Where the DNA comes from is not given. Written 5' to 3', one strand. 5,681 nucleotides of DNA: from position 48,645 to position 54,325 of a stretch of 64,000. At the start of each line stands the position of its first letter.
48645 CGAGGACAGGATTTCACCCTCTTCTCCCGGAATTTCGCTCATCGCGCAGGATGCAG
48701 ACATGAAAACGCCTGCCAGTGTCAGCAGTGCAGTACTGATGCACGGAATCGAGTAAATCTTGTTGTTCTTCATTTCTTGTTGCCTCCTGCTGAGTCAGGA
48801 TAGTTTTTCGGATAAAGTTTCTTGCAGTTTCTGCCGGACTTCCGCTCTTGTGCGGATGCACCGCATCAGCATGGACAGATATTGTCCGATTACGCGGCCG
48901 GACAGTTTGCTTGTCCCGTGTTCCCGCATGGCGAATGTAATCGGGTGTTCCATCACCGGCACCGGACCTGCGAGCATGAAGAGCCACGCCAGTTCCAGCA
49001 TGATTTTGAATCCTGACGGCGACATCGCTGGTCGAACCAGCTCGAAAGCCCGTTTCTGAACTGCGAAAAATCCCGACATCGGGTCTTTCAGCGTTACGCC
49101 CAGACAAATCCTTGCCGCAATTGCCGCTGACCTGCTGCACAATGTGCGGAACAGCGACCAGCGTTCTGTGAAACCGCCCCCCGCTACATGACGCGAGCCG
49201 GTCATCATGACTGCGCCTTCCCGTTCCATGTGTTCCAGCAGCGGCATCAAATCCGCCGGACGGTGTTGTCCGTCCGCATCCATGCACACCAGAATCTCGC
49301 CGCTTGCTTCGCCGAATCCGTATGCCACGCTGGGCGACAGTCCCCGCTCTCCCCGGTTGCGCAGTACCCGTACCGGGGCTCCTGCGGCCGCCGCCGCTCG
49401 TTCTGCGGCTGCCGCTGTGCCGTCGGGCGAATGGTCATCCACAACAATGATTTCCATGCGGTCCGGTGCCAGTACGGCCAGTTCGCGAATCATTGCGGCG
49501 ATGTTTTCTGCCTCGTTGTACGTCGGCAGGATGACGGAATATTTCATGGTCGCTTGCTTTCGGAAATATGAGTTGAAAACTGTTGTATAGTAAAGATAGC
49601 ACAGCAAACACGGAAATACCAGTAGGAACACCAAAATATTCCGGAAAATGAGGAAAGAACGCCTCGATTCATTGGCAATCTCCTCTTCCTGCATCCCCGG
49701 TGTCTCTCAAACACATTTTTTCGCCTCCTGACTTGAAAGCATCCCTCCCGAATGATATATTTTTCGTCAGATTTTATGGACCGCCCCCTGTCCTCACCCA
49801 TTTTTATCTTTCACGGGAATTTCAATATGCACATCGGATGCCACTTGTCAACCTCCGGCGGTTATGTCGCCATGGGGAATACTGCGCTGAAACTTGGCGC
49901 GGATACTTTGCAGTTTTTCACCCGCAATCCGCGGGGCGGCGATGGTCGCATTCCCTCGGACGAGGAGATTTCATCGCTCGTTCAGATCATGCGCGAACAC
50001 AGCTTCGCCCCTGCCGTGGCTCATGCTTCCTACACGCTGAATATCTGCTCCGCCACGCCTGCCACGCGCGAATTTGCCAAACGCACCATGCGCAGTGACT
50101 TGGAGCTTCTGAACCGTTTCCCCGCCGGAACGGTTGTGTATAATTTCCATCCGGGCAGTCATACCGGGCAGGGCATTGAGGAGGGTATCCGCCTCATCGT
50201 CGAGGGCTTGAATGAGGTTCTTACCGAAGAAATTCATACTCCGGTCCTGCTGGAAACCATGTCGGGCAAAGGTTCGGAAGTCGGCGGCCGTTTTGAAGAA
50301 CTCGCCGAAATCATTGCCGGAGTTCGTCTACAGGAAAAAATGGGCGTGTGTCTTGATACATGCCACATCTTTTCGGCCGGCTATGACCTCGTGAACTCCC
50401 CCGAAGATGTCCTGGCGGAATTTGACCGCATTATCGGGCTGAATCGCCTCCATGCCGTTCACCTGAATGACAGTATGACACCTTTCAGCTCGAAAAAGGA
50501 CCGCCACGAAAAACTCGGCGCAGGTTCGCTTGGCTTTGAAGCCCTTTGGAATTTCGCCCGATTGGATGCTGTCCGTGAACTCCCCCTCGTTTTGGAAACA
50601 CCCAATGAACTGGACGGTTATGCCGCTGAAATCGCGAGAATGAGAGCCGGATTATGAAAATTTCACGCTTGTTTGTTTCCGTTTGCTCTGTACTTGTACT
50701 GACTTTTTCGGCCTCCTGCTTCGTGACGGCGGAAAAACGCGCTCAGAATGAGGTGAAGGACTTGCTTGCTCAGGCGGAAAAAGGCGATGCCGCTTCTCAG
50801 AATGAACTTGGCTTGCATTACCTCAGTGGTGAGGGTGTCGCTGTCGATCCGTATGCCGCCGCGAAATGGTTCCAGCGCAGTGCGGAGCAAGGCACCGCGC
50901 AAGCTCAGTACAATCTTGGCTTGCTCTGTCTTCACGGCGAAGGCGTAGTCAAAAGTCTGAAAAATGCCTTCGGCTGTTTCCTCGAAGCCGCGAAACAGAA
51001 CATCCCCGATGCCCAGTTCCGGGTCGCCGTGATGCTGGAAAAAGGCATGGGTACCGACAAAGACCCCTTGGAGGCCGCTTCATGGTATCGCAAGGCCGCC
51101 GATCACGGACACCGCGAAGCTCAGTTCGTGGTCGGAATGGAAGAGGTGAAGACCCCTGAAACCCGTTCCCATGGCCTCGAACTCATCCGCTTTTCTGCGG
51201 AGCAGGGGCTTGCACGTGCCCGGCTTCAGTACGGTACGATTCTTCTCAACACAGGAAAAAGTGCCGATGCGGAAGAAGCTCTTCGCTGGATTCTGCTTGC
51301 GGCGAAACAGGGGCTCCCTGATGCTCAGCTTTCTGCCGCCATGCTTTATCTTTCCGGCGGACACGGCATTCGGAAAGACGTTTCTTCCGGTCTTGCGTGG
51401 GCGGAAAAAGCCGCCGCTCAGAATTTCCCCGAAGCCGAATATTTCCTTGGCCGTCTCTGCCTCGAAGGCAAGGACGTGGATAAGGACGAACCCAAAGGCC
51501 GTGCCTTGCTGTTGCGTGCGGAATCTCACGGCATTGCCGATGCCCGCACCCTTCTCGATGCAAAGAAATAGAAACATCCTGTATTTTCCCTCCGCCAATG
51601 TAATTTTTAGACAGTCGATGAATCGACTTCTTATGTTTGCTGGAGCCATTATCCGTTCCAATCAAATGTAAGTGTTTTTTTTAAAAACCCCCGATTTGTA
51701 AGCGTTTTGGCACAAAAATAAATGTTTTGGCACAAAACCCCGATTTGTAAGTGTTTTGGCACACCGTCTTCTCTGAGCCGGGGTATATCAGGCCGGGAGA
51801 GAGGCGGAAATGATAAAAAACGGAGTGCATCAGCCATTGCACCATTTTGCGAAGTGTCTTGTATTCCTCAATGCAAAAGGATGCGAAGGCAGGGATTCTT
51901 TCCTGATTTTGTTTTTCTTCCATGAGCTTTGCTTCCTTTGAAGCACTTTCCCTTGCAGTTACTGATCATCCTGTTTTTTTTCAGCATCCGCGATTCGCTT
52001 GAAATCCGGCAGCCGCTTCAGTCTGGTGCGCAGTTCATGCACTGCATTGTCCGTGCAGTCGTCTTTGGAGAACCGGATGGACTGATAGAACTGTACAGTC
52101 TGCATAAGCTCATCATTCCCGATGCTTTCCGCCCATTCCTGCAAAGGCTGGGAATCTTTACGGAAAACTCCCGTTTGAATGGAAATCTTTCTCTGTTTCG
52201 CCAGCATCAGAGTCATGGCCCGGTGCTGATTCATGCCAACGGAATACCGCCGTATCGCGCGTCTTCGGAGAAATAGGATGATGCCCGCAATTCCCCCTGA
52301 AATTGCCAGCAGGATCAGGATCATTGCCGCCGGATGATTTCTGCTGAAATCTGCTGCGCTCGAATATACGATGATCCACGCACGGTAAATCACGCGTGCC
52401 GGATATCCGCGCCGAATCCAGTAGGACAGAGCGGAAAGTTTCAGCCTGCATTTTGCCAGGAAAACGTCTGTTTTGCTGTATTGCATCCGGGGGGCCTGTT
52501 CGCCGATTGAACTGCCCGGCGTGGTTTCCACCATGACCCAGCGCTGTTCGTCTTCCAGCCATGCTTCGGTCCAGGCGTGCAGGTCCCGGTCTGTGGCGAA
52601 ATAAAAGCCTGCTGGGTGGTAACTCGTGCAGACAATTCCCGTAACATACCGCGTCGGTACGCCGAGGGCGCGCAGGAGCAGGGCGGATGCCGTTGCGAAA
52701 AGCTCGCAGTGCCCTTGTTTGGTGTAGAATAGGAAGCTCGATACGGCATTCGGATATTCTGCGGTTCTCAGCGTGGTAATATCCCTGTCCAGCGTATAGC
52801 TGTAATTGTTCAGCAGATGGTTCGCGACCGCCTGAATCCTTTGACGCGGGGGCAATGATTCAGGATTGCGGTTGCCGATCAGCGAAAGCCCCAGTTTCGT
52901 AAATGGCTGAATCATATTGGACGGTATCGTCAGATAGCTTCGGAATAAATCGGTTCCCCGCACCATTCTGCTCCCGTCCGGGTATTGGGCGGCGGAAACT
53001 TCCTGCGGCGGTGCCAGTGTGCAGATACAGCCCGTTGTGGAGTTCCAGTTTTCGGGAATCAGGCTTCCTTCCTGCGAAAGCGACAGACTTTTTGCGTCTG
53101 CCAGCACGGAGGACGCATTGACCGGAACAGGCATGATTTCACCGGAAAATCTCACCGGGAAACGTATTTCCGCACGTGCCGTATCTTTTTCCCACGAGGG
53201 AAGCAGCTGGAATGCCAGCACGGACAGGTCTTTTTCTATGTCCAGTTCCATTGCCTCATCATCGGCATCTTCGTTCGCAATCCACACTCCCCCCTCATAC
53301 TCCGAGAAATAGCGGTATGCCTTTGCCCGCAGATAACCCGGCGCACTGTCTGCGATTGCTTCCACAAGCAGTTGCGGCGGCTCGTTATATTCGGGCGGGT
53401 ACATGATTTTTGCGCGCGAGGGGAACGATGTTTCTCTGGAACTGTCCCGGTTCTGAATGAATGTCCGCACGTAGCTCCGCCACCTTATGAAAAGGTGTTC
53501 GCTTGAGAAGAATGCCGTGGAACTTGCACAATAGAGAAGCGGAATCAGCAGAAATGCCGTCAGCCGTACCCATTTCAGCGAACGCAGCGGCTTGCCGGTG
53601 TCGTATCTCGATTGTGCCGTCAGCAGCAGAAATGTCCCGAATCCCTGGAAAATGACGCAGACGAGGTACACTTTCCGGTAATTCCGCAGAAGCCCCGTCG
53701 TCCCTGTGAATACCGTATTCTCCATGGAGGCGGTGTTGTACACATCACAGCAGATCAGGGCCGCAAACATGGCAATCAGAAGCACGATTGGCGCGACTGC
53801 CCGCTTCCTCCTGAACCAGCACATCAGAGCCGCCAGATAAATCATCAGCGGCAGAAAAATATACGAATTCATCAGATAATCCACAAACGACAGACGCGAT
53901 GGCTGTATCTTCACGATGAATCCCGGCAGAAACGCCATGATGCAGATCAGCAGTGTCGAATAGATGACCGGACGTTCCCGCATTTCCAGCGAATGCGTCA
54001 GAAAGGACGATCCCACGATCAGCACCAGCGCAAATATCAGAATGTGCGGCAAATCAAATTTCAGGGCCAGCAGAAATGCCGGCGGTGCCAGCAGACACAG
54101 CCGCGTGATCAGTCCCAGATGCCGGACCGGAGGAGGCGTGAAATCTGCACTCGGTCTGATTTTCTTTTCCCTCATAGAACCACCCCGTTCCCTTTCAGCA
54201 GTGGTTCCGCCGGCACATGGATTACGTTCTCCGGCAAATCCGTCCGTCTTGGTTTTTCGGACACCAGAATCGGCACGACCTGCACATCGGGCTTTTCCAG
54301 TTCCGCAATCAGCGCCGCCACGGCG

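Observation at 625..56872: Family of 33-46 bp palindromic intergenic repeats, at least 11 copies in 64 kb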

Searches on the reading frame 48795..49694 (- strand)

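Call 68: search_protein_families(library=pfam, proteins=[window:48795-49694:-], max_evalue=0.00001)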
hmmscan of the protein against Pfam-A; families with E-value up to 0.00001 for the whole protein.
window:48795-49694:- (299 aa): 2 families
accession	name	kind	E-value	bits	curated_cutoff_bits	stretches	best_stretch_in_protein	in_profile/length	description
PF00535.33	Glycos_transf_2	-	8.6e-32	110.8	23.3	1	53-217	1-164/168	Glycosyl transferase family 2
PF13641.12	Glyco_tranf_2_3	-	1.8e-07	31.9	27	1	52-165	3-120/230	Glycosyltransferase like family 2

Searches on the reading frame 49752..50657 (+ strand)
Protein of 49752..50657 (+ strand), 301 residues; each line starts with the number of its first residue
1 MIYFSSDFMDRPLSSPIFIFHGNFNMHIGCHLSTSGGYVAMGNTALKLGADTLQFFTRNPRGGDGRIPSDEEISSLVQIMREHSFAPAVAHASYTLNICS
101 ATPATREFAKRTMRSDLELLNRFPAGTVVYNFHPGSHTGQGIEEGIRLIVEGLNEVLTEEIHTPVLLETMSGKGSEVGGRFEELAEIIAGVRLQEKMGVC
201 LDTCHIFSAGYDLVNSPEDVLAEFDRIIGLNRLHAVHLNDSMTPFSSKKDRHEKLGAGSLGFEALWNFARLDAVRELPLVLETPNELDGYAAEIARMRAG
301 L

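Call 47: search_protein_families(library=pfam, proteins=[window:49752-50657:+], max_evalue=0.001)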
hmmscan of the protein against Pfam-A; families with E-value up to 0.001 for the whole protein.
window:49752-50657:+ (301 aa): 1 family
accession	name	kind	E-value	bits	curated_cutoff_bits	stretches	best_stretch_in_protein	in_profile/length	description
PF01261.30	AP_endonuc_2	-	6.8e-49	167.2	31.1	1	45-298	4-247/249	Xylose isomerase-like TIM barrel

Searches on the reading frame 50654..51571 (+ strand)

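Call 47: search_protein_families(library=pfam, proteins=[window:50654-51571:+], max_evalue=0.001)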
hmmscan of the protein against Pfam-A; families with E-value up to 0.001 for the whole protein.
window:50654-51571:+ (305 aa): 3 families
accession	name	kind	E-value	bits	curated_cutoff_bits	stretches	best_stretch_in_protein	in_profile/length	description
PF08238.18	Sel1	-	4.7e-43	144.5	30.7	5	118-153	1-36/36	Sel1 repeat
PF23310.1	TPR_27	-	1.9e-10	40.9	27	0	141-207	15-82/110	Plant tetratrico peptide repeats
PF13432.12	TPR_16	-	0.00075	20.3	32.7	0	194-236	4-45/65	Tetratricopeptide repeat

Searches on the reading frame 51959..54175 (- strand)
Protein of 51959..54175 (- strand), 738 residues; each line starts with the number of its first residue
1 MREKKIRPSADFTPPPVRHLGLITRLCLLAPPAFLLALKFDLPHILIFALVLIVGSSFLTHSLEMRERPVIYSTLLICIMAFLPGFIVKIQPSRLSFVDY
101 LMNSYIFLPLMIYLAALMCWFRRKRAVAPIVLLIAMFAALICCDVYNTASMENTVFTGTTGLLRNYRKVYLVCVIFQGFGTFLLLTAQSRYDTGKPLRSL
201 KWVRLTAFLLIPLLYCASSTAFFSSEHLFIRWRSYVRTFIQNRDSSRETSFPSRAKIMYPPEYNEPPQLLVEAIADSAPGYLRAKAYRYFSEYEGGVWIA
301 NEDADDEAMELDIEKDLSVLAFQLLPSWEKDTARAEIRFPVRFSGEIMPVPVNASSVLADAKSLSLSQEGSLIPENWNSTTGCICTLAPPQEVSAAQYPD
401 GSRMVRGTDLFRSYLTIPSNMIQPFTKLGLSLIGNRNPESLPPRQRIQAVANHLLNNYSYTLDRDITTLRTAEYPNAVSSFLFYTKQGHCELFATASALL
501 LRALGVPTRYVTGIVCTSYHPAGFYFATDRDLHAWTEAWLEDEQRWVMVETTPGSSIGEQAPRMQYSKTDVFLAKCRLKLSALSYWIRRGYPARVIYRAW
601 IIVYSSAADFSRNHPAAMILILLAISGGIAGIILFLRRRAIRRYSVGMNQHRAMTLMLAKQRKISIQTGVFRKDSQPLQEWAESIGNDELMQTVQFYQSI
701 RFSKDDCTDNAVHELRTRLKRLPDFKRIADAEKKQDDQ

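Call 47: search_protein_families(library=pfam, proteins=[window:51959-54175:-], max_evalue=0.001)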
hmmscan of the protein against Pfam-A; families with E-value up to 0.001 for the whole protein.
window:51959-54175:- (738 aa): 1 family
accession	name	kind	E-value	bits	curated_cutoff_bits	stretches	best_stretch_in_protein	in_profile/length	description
PF01841.26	Transglut_core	-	4.2e-20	72.5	23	1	442-550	13-107/108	Transglutaminase-like superfamily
